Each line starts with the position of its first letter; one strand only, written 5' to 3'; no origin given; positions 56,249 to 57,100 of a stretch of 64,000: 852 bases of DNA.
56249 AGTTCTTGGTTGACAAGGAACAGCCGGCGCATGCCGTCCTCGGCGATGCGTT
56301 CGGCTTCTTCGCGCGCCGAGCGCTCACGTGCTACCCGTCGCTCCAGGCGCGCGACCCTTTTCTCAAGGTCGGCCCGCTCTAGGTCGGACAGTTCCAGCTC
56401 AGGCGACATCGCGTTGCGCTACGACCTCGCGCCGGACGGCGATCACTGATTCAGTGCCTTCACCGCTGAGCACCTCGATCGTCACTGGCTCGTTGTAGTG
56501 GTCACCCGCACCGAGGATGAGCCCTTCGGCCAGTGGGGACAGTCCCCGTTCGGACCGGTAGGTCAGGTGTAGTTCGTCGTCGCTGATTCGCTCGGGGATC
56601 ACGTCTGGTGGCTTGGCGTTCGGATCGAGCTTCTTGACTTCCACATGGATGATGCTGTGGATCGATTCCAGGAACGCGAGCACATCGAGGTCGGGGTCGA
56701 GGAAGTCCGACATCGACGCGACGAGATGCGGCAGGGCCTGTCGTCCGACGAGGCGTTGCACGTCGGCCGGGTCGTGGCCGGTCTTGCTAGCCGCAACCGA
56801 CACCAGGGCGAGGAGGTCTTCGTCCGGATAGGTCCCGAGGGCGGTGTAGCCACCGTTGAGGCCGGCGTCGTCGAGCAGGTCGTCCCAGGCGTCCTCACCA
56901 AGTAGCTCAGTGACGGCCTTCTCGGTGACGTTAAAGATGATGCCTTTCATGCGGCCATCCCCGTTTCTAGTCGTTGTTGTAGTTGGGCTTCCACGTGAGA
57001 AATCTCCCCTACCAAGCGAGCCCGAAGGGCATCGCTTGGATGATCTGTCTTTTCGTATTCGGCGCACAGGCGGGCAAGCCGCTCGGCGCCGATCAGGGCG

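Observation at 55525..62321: Seven-gene minus-strand string joined by ATGA overlaps couples polysaccharide synthesis/export genes to H-NOX phosphorelay and STAS proteins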

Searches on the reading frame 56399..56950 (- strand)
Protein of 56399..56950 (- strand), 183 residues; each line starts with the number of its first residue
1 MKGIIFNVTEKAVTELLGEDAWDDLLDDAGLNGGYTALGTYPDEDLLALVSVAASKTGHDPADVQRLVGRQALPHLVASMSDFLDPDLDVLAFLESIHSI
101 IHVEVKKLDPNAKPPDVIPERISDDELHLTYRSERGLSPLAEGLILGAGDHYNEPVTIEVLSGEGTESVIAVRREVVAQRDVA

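Call 5: search_protein_families(library=pfam, proteins=[window:56399-56950:-], max_evalue=0.01)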
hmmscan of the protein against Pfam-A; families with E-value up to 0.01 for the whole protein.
window:56399-56950:- (183 aa): 1 family
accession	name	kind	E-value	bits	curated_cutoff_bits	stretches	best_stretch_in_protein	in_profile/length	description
PF07700.20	HNOB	-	4e-36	124.8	25.5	1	2-160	1-163/163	Haem-NO-binding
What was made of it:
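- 56399..56950 (-): Stand-alone H-NOX haem sensor. The residue pattern points to an NO-selective type. Pfam HNOB 4e-36 (call 5).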

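Call 8: find_homologous_proteins(query=window:56399-56950:-, max_evalue=0.00001)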
Query window:56399-56950:- (183 aa): 621 proteins with E <= 0.00001 among 1139 candidates; the best 120 are listed.
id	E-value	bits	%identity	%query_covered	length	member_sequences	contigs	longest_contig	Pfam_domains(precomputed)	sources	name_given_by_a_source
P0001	6.0e-111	386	98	100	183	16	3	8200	PF07700.21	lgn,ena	-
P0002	8.7e-100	350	90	100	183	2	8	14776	PF07700.21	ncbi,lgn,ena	-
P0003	1.8e-96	339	86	100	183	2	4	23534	PF07700.21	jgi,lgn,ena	-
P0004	6.9e-96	337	86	100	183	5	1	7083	PF07700.21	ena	-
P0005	3.5e-92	325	86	96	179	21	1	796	PF07700.21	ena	-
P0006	1.1e-91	323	81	100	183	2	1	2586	PF07700.21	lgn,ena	-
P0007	2.9e-91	322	83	100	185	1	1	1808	PF07700.21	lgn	-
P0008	6.3e-91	321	81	100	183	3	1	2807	PF07700.21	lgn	-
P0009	2.0e-88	313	84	96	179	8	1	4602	PF07700.21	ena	-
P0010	5.6e-88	311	84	96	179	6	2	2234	PF07700.21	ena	-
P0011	2.7e-86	306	81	96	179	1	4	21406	PF07700.21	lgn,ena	-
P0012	4.3e-76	273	74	95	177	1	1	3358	PF07700.21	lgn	-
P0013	1.0e-74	268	72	95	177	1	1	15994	PF07700.21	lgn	-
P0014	2.5e-74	267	73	95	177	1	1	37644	PF07700.21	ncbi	-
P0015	4.4e-74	266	72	95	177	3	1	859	PF07700.21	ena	-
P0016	3.5e-73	263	70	95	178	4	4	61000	PF07700.21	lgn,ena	-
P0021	5.2e-69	250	68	95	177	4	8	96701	PF07700.21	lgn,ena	-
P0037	8.3e-56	207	58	95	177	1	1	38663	PF07700.21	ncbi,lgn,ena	-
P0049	1.5e-42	163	51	90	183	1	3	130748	PF07700.21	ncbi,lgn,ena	-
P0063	1.7e-38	150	43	95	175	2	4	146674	PF07700.21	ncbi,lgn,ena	-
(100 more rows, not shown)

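Call 9: find_encoding_contigs(protein=P0003, flank=10000, max_places=3)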
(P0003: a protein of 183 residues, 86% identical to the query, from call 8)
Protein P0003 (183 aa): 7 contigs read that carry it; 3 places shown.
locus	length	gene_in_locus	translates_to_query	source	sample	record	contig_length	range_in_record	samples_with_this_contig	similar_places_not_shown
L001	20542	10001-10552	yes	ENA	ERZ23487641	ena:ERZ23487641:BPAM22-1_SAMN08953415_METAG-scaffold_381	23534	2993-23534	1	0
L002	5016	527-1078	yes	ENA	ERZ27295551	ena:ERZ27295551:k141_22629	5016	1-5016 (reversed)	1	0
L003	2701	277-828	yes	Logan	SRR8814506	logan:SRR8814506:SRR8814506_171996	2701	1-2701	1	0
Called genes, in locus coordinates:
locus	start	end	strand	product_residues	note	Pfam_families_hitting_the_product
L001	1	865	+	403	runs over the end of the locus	PF09134:Invasin_D3 (faint)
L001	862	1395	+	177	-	-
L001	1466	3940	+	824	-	PF00672:HAMP (faint), PF00990:GGDEF, PF00563:EAL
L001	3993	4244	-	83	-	-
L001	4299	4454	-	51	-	-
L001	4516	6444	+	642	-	PF00535:Glycos_transf_2, PF13641:Glyco_tranf_2_3 (faint), PF13439:Glyco_transf_4 (weak), PF13579:Glyco_trans_4_4 (weak), PF00534:Glycos_transf_1, PF13692:Glyco_trans_1_4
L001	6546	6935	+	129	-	PF13466:STAS_2, PF01740:STAS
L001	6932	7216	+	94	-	PF13466:STAS_2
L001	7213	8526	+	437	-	-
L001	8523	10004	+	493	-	PF00512:HisKA, PF13581:HATPase_c_2 (weak), PF02518:HATPase_c, PF00072:Response_reg, PF01627:Hpt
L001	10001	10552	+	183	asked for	PF07700:HNOB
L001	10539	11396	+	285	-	PF13581:HATPase_c_2, PF02518:HATPase_c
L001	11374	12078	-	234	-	PF00072:Response_reg, PF00486:Trans_reg_C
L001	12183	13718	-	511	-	PF00501:AMP-binding, PF13193:AMP-binding_C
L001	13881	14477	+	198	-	-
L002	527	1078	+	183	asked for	PF07700:HNOB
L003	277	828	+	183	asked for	PF07700:HNOB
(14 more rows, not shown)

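Call 10: find_encoding_contigs(protein=P0016, flank=10000, max_places=3)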
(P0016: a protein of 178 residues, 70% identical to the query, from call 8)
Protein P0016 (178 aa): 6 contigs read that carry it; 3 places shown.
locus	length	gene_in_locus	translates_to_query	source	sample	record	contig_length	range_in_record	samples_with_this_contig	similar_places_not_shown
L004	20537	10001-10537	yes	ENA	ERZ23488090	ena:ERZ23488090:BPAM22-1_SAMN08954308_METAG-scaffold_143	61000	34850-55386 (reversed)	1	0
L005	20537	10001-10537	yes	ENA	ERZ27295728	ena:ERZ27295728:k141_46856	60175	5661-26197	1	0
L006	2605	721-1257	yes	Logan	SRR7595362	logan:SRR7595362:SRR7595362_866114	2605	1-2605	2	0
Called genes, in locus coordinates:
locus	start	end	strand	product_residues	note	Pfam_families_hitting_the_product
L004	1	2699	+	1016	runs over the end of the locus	-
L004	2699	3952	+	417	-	PF09134:Invasin_D3 (faint)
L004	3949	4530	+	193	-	-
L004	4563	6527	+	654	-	PF00535:Glycos_transf_2, PF13439:Glyco_transf_4 (faint), PF13579:Glyco_trans_4_4 (weak), PF00534:Glycos_transf_1, PF13692:Glyco_trans_1_4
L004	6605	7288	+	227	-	PF01740:STAS (faint), PF13466:STAS_2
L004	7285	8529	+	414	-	-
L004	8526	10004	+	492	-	PF00512:HisKA, PF02518:HATPase_c, PF00072:Response_reg, PF01627:Hpt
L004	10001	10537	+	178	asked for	PF07700:HNOB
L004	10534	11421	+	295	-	PF00512:HisKA (weak), PF13581:HATPase_c_2, PF02518:HATPase_c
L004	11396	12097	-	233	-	PF00072:Response_reg, PF00486:Trans_reg_C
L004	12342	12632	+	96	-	-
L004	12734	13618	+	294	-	PF00158:Sigma54_activat (faint), PF01637:ATPase_2 (weak), PF13191:AAA_16 (weak), PF07724:AAA_2 (weak), PF13401:AAA_22 (weak), PF00004:AAA, PF07726:AAA_3 (faint), PF07728:AAA_5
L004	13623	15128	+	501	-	PF05762:VWA_CoxE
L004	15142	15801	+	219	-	PF01751:Toprim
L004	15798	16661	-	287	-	-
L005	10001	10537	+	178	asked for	PF07700:HNOB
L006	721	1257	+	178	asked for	PF07700:HNOB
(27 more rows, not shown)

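Call 11: find_encoding_contigs(protein=P0021, flank=10000, max_places=3)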
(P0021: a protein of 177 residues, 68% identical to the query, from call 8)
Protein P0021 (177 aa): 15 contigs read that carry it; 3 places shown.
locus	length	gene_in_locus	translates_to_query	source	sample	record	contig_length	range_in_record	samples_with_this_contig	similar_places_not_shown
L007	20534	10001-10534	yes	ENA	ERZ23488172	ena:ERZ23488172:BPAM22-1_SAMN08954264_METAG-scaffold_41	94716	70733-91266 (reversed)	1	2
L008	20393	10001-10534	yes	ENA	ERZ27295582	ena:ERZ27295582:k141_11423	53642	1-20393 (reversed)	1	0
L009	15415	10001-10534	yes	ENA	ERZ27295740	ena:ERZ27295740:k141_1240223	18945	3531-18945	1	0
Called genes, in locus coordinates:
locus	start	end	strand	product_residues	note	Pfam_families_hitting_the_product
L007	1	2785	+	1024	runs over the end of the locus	-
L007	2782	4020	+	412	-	-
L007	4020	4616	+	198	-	-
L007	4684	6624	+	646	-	PF00535:Glycos_transf_2, PF13439:Glyco_transf_4 (faint), PF13579:Glyco_trans_4_4 (weak), PF00534:Glycos_transf_1, PF13692:Glyco_trans_1_4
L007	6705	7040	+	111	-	-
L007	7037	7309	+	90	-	PF13466:STAS_2 (weak)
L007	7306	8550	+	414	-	-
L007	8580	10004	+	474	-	PF00512:HisKA, PF02518:HATPase_c, PF00072:Response_reg, PF01627:Hpt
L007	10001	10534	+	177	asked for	PF07700:HNOB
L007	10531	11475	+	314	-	PF00512:HisKA (weak), PF13581:HATPase_c_2, PF02518:HATPase_c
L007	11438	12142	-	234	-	PF00072:Response_reg, PF00486:Trans_reg_C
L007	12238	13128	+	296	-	PF00158:Sigma54_activat (faint), PF01637:ATPase_2 (weak), PF13191:AAA_16 (weak), PF07724:AAA_2 (weak), PF13401:AAA_22 (weak), PF00004:AAA, PF07726:AAA_3 (faint), PF07728:AAA_5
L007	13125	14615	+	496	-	PF05762:VWA_CoxE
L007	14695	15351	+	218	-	PF01751:Toprim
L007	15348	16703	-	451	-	PF01474:DAHP_synth_2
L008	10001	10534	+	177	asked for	PF07700:HNOB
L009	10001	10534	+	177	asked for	PF07700:HNOB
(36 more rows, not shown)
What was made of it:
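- Checked: The same overlaps recur in relatives (gene tables of calls 9-11).
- The 4-nt overlaps recur in relatives (calls 9-11).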

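Call 13: find_encoding_contigs(protein=P0037, flank=10000, max_places=2)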
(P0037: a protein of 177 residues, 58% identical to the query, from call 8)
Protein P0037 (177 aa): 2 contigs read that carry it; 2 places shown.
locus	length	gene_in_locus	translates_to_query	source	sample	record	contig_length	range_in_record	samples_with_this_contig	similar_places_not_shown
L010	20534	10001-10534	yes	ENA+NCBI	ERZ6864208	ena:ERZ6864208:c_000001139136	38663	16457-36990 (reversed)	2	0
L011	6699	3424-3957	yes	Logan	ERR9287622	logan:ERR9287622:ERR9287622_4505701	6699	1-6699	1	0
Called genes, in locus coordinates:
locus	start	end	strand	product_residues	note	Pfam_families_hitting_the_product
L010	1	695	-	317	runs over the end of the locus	PF13011:LZ_Tnp_IS481 (weak), PF13384:HTH_23 (faint), PF13518:HTH_28 (weak), PF00665:rve, PF13683:rve_3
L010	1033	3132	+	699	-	PF00916:Sulfate_transp, PF01740:STAS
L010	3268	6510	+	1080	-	-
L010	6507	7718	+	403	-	-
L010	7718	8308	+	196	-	-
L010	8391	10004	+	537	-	PF00512:HisKA, PF02518:HATPase_c, PF00072:Response_reg, PF01627:Hpt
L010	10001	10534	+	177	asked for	PF07700:HNOB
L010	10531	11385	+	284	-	PF00512:HisKA, PF02518:HATPase_c, PF13581:HATPase_c_2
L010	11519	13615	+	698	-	PF04264:YceI, PF01082:Cu2_monooxygen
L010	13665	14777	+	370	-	PF01011:PQQ (faint), PF13360:PQQ_2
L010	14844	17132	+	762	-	-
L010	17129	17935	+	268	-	PF13469:Sulfotransfer_3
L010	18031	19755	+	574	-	PF00027:cNMP_binding, PF01734:Patatin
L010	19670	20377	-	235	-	PF01553:Acyltransferase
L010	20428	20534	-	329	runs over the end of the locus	PF00005:ABC_tran, PF13304:AAA_21 (faint), PF00027:cNMP_binding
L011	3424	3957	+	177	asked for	PF07700:HNOB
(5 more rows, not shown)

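Call 14: find_encoding_contigs(protein=P0049, flank=10000, max_places=2)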
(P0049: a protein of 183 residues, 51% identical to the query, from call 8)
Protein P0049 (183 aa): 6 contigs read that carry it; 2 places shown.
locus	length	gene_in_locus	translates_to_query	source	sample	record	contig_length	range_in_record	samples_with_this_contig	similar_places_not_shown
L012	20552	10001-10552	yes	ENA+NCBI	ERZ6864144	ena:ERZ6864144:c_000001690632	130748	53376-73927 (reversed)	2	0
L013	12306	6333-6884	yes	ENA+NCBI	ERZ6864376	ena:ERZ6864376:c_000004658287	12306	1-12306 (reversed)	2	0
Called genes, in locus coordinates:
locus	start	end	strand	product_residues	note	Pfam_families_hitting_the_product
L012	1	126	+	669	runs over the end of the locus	PF00326:Peptidase_S9, PF20434:BD-FAE (faint)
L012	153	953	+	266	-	PF06325:PrmA, PF05175:MTS, PF13489:Methyltransf_23, PF13649:Methyltransf_25, PF13847:Methyltransf_31, PF08241:Methyltransf_11, PF08242:Methyltransf_12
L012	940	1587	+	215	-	-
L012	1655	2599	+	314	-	PF00478:IMPDH, PF03060:NMO, PF01070:FMN_dh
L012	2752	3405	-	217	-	-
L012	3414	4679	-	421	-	-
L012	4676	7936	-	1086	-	-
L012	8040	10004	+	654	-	PF00989:PAS, PF08447:PAS_3 (weak), PF08448:PAS_4 (weak), PF00512:HisKA, PF02518:HATPase_c, PF00072:Response_reg, PF01627:Hpt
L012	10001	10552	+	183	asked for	PF07700:HNOB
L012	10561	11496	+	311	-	PF00512:HisKA, PF13581:HATPase_c_2 (weak), PF02518:HATPase_c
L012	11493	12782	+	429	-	PF00534:Glycos_transf_1, PF13692:Glyco_trans_1_4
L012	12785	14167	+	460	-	PF01943:Polysacc_synt (weak), PF13440:Polysacc_synt_3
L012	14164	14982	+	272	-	PF00535:Glycos_transf_2, PF10111:Glyco_tranf_2_2 (weak), PF13641:Glyco_tranf_2_3 (weak)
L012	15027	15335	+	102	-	PF01740:STAS, PF13466:STAS_2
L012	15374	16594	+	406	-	PF07228:SpoIIE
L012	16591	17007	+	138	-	PF13581:HATPase_c_2, PF02518:HATPase_c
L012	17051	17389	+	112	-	PF01740:STAS, PF13466:STAS_2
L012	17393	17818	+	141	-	PF00072:Response_reg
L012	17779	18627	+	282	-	PF00581:Rhodanese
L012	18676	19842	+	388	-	PF13527:Acetyltransf_9, PF17668:Acetyltransf_17, PF13530:SCP2_2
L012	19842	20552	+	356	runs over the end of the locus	-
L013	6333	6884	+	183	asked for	PF07700:HNOB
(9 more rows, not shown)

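Call 15: find_encoding_contigs(protein=P0063, flank=10000, max_places=2)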
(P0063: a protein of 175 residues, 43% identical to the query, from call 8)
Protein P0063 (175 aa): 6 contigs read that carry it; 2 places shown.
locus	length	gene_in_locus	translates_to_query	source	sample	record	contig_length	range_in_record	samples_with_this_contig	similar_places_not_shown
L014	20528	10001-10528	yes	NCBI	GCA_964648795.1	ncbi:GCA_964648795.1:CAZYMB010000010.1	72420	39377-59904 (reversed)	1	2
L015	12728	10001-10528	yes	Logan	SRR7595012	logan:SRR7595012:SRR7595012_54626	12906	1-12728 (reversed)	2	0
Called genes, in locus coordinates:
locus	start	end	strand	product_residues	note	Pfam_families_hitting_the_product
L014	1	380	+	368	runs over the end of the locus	-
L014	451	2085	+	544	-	PF21959:DUF6923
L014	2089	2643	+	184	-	-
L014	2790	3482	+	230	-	PF00072:Response_reg, PF00486:Trans_reg_C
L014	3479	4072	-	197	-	-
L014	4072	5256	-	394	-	-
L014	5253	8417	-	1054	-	-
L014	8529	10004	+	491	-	PF00512:HisKA, PF02518:HATPase_c, PF00072:Response_reg, PF01627:Hpt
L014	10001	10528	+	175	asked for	PF07700:HNOB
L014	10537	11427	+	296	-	PF00512:HisKA (weak), PF13581:HATPase_c_2, PF02518:HATPase_c (weak)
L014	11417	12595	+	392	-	PF00534:Glycos_transf_1, PF13692:Glyco_trans_1_4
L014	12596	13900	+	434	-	PF01943:Polysacc_synt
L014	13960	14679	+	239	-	PF00535:Glycos_transf_2, PF10111:Glyco_tranf_2_2 (weak)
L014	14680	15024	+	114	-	PF01740:STAS, PF13466:STAS_2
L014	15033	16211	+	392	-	PF07228:SpoIIE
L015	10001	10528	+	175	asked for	PF07700:HNOB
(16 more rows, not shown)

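Call 21: search_protein_families(library=pfam, proteins=[L010:3268-6510:+, L010:6507-7718:+, L010:7718-8308:+, L012:4676-7936:-, L012:3414-4679:-, L012:2752-3405:-, L012:12785-14167:+], max_evalue=1)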
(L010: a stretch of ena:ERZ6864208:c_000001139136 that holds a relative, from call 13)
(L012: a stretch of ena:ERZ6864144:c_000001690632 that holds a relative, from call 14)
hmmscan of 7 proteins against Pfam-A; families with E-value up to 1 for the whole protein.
L010:3268-6510:+ (1080 aa): 1 family
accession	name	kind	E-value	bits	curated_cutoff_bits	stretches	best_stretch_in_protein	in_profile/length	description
PF10131.15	PTPS_related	-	0.13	11.1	26.4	1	69-195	4-132/621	6-pyruvoyl-tetrahydropterin synthase related domain; membrane protein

L010:6507-7718:+ (403 aa): 2 families
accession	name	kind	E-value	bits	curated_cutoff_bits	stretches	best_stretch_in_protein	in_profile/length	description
PF02369.22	Big_1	-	0.0014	19.1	34.9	1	140-215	8-82/93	Bacterial Ig-like domain (group 1)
PF09134.16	Invasin_D3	-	0.0052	17.7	33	1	138-207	9-76/98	Invasin, domain 3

L010:7718-8308:+ (196 aa): 0 families

L012:4676-7936:- (1086 aa): 1 family
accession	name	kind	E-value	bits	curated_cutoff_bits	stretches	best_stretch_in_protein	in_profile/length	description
PF13231.12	PMT_2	-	0.0077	16.9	26.1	1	81-166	3-86/160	Dolichyl-phosphate-mannose-protein mannosyltransferase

L012:3414-4679:- (421 aa): 2 families
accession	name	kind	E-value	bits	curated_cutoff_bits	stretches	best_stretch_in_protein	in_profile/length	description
PF09134.16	Invasin_D3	-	0.00017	22.5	33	2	256-338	16-97/98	Invasin, domain 3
PF02369.22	Big_1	-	0.025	15.1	34.9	1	248-337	5-93/93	Bacterial Ig-like domain (group 1)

L012:2752-3405:- (217 aa): 2 families
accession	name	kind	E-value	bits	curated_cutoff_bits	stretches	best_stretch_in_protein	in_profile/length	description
PF13577.12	SnoaL_4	-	0.017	15.5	24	1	133-197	66-125/126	SnoaL-like domain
PF21226.3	MalQ_N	-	0.16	12.8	24.1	0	124-169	9-53/91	MalQ N-terminal beta sandwich domain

L012:12785-14167:+ (460 aa): 2 families
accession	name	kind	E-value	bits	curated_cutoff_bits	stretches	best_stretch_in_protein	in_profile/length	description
PF13440.11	Polysacc_synt_3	-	4.7e-13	49.5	23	1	131-365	55-291/293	Polysaccharide biosynthesis protein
PF01943.22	Polysacc_synt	-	6.1e-06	26.3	28.2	1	47-315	3-271/274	Polysaccharide biosynthesis protein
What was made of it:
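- On MOP superfamily / Wzx (Polysacc_synt) flippase: The window protein has no hit at E up to 1 (calls 5, 21).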

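Call 22: search_protein_families(library=ncbifam, proteins=[window:56399-56950:-, L010:3268-6510:+, L010:6507-7718:+, L010:7718-8308:+], max_evalue=0.1)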
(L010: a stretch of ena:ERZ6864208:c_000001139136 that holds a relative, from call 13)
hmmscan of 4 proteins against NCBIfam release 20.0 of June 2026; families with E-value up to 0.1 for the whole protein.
window:56399-56950:- (183 aa): 0 families

L010:3268-6510:+ (1080 aa): 1 family
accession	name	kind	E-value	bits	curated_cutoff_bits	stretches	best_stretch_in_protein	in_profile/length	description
NF038353.1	FxLYD_dom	domain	0.0083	16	23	1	846-903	2-57/71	FxLYD domain-containing protein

L010:6507-7718:+ (403 aa): 0 families

L010:7718-8308:+ (196 aa): 0 families
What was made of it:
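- Checked: The 433-aa protein has no Pfam or NCBIfam hit (calls 5, 21, 22).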
